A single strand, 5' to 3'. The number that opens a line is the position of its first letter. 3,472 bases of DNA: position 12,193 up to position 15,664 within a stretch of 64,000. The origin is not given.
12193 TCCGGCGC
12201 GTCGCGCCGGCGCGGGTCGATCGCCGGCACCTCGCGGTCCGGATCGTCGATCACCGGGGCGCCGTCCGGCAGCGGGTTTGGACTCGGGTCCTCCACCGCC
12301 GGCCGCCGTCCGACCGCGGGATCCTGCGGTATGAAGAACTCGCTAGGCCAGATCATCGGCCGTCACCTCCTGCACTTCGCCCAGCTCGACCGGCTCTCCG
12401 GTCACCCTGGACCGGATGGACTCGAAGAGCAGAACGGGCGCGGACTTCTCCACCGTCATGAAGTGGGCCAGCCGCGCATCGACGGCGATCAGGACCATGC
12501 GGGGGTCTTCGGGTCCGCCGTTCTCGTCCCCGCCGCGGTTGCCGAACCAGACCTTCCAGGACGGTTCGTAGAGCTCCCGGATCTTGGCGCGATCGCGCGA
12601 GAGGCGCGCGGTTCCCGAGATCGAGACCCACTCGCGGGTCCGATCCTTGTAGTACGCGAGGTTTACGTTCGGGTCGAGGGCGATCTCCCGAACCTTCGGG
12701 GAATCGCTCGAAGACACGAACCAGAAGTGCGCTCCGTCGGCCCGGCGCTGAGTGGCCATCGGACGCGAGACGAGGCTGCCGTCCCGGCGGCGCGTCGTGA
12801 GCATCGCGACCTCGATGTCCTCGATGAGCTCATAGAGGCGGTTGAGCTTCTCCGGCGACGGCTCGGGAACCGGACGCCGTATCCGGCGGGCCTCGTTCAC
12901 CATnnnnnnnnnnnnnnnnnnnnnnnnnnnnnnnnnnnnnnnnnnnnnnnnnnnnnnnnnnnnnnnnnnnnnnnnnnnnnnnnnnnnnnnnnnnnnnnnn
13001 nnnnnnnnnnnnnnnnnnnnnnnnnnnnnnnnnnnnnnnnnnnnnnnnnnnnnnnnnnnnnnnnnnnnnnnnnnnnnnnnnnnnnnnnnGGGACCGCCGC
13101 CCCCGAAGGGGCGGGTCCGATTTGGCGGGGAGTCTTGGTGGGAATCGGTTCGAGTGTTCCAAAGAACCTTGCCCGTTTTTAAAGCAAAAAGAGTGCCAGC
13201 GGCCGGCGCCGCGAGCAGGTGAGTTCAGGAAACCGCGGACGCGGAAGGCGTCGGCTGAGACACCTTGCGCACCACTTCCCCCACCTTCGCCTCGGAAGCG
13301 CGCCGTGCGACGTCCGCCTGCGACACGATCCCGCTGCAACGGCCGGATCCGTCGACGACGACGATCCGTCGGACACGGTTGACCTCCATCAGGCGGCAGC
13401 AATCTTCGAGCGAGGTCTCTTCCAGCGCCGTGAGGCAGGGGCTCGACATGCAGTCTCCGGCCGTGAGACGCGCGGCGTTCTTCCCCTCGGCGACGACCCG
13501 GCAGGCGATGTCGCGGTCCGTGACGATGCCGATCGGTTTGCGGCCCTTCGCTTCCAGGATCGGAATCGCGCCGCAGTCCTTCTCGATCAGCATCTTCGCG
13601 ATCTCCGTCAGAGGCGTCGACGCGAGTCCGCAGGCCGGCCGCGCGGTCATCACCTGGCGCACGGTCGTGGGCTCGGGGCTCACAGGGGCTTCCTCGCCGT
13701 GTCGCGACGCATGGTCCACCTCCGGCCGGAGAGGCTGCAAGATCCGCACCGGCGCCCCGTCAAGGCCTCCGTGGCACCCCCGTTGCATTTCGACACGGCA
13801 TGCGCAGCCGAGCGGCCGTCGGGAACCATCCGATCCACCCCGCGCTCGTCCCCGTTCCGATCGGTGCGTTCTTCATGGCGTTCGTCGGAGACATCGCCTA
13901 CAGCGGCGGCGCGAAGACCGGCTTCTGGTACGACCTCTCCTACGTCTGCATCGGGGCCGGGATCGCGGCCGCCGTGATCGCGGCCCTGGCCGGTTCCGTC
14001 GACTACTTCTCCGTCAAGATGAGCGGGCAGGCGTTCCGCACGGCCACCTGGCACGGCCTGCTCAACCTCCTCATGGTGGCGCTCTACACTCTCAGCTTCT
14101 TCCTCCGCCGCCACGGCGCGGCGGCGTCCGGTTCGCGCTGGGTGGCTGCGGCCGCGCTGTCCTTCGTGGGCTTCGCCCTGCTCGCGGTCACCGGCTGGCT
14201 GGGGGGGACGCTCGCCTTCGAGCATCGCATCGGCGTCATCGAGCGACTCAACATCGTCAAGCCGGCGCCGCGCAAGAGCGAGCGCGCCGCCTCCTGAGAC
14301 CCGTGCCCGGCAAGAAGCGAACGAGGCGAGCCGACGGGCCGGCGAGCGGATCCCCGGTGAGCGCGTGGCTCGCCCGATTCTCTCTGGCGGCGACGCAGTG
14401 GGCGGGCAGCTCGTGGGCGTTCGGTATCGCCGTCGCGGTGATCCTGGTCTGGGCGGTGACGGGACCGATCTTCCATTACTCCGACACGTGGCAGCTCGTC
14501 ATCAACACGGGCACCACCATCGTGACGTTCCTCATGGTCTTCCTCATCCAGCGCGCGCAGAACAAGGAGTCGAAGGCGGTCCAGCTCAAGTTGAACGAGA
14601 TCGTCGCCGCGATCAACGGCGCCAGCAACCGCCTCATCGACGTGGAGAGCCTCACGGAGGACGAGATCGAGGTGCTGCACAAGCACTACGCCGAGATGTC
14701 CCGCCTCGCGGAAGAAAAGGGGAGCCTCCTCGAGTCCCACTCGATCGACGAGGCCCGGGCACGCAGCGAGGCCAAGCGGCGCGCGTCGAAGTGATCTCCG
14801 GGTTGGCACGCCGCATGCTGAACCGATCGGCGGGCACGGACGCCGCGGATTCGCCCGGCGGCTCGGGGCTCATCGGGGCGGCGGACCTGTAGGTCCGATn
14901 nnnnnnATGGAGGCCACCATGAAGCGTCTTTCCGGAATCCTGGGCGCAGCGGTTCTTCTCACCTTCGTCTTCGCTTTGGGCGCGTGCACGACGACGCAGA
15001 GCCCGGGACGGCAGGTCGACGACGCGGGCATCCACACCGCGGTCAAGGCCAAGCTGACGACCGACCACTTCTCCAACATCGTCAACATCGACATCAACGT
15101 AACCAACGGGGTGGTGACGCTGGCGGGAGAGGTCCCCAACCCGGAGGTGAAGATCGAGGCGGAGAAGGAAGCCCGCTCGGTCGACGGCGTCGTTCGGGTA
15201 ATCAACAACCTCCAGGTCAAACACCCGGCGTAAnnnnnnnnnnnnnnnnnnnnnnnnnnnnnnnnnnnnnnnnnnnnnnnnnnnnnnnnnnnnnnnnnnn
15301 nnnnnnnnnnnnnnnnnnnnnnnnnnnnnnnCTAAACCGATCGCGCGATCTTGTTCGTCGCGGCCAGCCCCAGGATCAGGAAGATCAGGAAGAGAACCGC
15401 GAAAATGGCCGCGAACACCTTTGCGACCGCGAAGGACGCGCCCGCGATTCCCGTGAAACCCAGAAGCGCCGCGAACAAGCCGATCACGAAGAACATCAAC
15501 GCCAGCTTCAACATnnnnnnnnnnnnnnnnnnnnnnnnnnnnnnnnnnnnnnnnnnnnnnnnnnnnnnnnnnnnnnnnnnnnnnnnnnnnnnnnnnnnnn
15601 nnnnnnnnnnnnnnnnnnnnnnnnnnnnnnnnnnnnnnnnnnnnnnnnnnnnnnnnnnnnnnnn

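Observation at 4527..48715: At least 18 correctly oriented sigma-54 (-24/-12) promoter matches sit in front of stress, envelope and signalling genes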

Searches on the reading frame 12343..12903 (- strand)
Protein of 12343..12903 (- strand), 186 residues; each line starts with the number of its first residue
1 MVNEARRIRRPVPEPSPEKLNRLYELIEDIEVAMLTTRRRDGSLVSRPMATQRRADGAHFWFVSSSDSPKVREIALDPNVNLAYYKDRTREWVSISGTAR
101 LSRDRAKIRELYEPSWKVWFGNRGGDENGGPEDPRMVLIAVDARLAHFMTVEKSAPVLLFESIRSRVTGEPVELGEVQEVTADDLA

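Call 15: search_protein_families(library=pfam, proteins=[window:12343-12903:-], max_evalue=0.01)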
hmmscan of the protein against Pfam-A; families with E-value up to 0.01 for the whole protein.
window:12343-12903:- (186 aa): 2 families
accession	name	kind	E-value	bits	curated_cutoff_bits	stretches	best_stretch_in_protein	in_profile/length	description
PF16242.11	Pyrid_ox_like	-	2.9e-36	124.7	28.8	1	19-171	2-147/149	Pyridoxamine 5'-phosphate oxidase like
PF01243.27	PNPOx_N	-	7.1e-15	55.9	28.1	1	25-147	7-117/120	Pyridoxamine 5'-phosphate oxidase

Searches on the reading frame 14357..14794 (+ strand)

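Call 15: search_protein_families(library=pfam, proteins=[window:14357-14794:+], max_evalue=0.01)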
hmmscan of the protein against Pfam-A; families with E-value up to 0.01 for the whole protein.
window:14357-14794:+ (145 aa): 1 family
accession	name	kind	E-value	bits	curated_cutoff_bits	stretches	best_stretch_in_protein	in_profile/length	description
PF04120.17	Iron_permease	-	3.5e-54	182.5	25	1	6-130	2-126/128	Low affinity iron permease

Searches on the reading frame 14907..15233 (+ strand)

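Call 15: search_protein_families(library=pfam, proteins=[window:14907-15233:+], max_evalue=0.01)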
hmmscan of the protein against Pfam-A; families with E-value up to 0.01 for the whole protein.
window:14907-15233:+ (108 aa): 1 family
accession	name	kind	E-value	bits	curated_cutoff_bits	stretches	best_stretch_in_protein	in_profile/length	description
PF04972.22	BON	-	1.2e-15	58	27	1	38-105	1-68/69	BON domain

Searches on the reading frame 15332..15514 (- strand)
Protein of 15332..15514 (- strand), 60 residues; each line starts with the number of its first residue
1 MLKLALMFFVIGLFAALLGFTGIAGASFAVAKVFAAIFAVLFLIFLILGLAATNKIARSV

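Call 15: search_protein_families(library=pfam, proteins=[window:15332-15514:-], max_evalue=0.01)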
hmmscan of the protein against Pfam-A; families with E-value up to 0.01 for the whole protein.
window:15332-15514:- (60 aa): 1 family
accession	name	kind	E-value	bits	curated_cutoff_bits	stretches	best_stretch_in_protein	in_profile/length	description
PF07043.18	DUF1328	-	1.7e-07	31.9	27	1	6-44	1-39/39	Protein of unknown function (DUF1328)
